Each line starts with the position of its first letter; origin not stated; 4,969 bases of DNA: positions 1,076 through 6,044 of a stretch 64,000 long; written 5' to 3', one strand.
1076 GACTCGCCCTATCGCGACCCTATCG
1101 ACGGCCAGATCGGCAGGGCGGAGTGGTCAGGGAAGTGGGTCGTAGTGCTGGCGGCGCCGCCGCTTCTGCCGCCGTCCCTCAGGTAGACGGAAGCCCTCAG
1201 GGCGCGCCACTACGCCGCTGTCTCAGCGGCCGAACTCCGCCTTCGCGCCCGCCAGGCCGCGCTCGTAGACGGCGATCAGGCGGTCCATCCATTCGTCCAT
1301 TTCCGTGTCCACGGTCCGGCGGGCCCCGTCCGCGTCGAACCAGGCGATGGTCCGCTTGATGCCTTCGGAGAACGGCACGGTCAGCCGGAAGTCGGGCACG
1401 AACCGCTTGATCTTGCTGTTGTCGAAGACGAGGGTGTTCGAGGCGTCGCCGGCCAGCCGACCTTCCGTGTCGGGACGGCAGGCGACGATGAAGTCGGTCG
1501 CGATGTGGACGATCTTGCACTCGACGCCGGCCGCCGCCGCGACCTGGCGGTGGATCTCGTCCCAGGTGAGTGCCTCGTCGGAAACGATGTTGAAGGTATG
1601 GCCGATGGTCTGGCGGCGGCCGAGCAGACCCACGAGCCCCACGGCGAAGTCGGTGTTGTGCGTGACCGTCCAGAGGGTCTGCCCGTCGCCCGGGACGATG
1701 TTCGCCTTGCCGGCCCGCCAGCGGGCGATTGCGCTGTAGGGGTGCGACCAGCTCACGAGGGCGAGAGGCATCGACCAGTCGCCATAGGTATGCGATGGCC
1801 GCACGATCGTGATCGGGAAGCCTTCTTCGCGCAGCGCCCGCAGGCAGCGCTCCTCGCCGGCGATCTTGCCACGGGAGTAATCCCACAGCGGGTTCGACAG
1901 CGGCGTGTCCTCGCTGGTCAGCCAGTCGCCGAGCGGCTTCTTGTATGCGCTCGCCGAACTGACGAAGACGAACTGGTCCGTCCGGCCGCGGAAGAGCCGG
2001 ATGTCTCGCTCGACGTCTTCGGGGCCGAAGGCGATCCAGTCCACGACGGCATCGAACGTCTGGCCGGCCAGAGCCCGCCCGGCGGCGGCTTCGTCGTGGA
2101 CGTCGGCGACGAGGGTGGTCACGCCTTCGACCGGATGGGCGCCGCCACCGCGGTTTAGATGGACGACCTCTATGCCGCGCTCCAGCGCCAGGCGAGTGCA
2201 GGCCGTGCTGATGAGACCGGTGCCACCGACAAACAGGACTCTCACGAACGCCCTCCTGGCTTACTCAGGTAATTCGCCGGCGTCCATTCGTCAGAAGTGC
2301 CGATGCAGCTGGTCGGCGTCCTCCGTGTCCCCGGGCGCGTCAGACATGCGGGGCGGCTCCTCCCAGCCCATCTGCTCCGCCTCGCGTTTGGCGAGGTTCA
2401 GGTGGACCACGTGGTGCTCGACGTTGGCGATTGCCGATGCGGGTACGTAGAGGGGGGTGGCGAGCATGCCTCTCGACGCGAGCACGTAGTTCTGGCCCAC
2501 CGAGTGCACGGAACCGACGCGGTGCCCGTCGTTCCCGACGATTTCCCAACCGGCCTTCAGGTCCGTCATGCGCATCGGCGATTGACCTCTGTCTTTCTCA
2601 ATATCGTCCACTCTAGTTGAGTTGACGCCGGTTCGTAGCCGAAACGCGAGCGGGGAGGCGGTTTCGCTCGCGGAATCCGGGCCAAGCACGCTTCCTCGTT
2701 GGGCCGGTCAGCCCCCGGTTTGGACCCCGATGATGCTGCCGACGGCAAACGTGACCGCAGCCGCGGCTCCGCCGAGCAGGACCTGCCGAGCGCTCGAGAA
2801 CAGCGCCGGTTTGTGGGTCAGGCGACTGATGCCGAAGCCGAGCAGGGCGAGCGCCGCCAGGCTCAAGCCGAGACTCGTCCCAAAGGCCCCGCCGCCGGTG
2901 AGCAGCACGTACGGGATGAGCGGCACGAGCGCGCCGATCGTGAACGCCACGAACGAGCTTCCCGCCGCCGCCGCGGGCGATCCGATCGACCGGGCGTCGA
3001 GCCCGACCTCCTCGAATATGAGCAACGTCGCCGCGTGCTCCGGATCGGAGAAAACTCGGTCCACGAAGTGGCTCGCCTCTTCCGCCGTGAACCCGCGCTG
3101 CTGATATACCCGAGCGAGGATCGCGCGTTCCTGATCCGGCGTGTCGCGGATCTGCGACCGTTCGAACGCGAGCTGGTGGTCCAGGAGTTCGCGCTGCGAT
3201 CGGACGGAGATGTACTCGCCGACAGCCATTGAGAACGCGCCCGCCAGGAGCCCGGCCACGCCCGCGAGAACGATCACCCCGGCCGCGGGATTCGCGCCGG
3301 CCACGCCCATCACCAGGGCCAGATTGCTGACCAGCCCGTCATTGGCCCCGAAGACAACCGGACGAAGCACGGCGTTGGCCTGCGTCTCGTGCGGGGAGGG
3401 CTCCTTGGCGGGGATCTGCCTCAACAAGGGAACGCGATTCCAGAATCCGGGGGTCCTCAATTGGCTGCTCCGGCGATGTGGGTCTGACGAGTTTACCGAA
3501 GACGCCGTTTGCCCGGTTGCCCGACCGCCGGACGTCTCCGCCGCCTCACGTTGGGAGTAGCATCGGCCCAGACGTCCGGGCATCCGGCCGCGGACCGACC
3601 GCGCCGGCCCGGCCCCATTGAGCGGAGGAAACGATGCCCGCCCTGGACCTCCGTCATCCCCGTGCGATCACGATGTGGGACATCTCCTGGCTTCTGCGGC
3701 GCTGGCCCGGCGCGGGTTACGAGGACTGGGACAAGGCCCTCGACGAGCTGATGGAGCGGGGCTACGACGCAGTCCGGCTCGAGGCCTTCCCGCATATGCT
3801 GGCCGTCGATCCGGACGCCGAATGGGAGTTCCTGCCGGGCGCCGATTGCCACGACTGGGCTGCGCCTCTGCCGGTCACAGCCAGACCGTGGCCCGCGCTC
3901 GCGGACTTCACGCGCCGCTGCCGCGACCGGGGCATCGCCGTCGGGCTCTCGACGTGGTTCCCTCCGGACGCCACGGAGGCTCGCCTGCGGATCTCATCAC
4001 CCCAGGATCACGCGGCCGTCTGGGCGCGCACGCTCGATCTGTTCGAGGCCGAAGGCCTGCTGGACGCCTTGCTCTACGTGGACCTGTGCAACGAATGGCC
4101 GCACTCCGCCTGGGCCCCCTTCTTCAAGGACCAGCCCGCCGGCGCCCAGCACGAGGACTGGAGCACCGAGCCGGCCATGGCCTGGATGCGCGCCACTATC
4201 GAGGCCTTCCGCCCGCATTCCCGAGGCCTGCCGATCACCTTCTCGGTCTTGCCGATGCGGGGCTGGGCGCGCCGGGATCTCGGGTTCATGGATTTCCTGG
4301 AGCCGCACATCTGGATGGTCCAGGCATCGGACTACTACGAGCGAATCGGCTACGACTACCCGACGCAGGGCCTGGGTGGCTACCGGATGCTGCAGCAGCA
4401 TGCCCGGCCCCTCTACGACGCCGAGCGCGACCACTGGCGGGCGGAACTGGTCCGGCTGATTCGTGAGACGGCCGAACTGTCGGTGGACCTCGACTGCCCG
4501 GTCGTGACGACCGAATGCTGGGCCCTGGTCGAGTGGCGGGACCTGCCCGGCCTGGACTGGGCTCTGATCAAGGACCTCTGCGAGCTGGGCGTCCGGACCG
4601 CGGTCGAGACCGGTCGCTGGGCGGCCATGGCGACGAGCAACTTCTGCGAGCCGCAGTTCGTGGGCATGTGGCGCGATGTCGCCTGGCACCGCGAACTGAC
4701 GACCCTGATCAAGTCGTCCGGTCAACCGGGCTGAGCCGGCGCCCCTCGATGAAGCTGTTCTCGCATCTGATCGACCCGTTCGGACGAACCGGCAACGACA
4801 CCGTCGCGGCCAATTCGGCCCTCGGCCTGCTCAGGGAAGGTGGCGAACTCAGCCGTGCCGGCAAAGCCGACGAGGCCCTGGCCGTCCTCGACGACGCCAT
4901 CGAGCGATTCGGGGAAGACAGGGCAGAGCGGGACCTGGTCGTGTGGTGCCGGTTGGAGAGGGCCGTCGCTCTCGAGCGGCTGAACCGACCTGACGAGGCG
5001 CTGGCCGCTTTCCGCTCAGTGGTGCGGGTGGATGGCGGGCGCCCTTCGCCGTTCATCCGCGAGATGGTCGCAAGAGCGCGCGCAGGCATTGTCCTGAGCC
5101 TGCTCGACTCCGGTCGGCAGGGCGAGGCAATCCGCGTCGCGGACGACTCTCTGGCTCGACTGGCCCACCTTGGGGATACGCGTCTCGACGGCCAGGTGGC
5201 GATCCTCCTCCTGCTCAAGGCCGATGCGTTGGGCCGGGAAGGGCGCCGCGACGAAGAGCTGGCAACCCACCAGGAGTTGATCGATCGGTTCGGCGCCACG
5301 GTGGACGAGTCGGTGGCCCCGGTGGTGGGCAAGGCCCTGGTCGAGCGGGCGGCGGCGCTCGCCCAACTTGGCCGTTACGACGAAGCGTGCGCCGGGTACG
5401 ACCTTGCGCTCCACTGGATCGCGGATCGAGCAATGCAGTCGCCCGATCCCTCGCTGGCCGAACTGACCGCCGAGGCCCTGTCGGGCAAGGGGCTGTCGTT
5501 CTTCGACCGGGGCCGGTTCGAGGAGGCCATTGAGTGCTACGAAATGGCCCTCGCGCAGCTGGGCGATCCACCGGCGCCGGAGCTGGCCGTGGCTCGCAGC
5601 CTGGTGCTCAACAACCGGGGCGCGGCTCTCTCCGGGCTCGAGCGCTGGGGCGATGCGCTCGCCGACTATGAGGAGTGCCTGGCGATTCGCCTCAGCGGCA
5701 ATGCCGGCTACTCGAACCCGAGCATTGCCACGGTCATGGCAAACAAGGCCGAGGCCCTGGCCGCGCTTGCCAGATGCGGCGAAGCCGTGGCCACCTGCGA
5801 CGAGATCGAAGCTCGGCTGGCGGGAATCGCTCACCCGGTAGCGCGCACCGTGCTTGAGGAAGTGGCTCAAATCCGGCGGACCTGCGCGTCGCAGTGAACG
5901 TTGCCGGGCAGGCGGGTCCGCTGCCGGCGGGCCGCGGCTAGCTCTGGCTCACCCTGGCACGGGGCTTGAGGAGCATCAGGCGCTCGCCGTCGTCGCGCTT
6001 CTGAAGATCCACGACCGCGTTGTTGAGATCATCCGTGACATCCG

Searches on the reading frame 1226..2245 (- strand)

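Call 23: search_protein_families(library=pfam, proteins=[window:1226-2245:-], max_evalue=0.001)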
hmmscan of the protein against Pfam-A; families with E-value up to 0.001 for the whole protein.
window:1226-2245:- (340 aa): 4 families
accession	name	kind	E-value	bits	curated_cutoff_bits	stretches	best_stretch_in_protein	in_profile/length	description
PF01370.27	Epimerase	-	2.7e-19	70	20.9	1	3-220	1-239/240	NAD dependent epimerase/dehydratase family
PF13460.12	NAD_binding_10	-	9.2e-07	29.3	27.2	1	7-152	1-145/184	NAD(P)H-binding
PF04321.23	RmlD_sub_bind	-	5.4e-05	22.8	27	0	1-73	1-61/287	RmlD substrate binding domain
PF16363.11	GDP_Man_Dehyd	-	0.0007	19.6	27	0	90-298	122-331/332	GDP-mannose 4,6 dehydratase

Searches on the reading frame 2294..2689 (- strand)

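Call 23: search_protein_families(library=pfam, proteins=[window:2294-2689:-], max_evalue=0.001)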
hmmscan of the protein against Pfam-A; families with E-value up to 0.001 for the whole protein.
window:2294-2689:- (132 aa): 1 family
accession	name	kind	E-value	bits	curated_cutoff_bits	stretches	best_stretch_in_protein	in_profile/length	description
PF09939.14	DUF2171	-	2.6e-07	31.3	25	1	45-104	2-63/64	Uncharacterized protein conserved in bacteria (DUF2171)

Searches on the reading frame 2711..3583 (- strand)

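Call 23: search_protein_families(library=pfam, proteins=[window:2711-3583:-], max_evalue=0.001)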
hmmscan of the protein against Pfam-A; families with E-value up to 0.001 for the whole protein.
window:2711-3583:- (291 aa): 1 family
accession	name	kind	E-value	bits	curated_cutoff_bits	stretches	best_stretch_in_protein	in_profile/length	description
PF01988.24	VIT1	-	2.2e-62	211.1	28.1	1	73-283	1-214/214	VIT family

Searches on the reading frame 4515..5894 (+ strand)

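Call 23: search_protein_families(library=pfam, proteins=[window:4515-5894:+], max_evalue=0.001)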
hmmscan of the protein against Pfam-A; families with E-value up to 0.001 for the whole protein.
window:4515-5894:+ (460 aa): 10 families
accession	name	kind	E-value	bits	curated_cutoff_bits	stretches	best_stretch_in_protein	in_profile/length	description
PF00515.34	TPR_1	-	4.2e-20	71.1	27.8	1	319-347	1-29/34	Tetratricopeptide repeat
PF13424.12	TPR_12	-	8.1e-19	68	30.1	2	113-171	14-73/77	Tetratricopeptide repeat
PF07719.23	TPR_2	-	4.3e-16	58.1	27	1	319-347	1-29/34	Tetratricopeptide repeat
PF13428.12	TPR_14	-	1.1e-10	41.5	23.5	0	144-177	2-35/44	Tetratricopeptide repeat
PF13374.12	TPR_10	-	2.6e-10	40.4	27.5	0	365-392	5-32/42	Tetratricopeptide repeat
PF13432.12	TPR_16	-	4.6e-09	37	32.7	0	147-213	1-58/65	Tetratricopeptide repeat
PF13181.12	TPR_8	-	1.2e-07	31.7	25.7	0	319-345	1-27/34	Tetratricopeptide repeat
PF13414.12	TPR_11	-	7.9e-07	29.1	26.8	1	326-347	1-22/42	TPR repeat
PF13174.12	TPR_6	-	8e-07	29.7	26.3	0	147-170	4-27/33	Tetratricopeptide repeat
PF12968.13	DUF3856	-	5.8e-05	23.5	27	0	112-171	65-128/143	Domain of Unknown Function (DUF3856)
